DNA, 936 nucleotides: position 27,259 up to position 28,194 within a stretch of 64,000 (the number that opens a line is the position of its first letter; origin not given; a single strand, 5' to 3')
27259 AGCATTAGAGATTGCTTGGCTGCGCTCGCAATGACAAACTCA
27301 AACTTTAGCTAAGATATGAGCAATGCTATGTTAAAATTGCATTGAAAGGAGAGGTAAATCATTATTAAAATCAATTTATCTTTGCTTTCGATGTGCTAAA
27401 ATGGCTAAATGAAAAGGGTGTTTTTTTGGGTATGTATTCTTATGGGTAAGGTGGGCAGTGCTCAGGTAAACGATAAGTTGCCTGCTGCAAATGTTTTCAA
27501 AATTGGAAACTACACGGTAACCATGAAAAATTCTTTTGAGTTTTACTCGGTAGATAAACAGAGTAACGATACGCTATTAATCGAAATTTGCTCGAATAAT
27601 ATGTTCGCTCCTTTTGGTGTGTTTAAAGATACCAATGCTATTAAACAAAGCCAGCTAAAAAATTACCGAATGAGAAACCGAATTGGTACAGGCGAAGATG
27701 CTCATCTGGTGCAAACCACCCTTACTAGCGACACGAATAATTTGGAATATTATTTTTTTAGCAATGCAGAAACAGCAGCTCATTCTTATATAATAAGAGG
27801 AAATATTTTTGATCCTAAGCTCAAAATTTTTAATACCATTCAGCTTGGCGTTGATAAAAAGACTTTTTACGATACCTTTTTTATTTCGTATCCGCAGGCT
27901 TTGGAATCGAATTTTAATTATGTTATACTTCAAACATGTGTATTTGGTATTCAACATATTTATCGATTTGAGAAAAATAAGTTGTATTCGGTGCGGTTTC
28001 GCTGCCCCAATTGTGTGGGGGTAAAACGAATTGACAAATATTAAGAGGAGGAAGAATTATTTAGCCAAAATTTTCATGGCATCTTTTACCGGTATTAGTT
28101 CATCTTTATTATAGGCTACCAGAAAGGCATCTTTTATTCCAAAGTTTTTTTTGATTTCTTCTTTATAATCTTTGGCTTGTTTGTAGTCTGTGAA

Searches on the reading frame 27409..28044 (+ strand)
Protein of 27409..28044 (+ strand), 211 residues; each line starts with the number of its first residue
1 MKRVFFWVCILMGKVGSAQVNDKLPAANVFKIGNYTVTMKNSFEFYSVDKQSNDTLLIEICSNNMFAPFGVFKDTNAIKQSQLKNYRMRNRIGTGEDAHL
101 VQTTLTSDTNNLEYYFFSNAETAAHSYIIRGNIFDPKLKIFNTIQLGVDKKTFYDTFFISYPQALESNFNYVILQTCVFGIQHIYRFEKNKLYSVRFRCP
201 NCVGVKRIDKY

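Call 23: search_protein_families(library=pfam, proteins=[window:27409-28044:+], max_evalue=0.01)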
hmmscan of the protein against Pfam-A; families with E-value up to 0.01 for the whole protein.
window:27409-28044:+ (211 aa): 0 families

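Call 25: find_encoding_contigs(protein=window:27409-28044:+, flank=6000, max_places=10)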
Protein window:27409-28044:+ (211 aa): no gene with exactly this product is on record in the collection.

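Call 26: search_protein_families(library=phrogs, proteins=[window:27409-28044:+], max_evalue=0.01)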
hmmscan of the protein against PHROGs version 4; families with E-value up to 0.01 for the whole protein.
window:27409-28044:+ (211 aa): 0 families
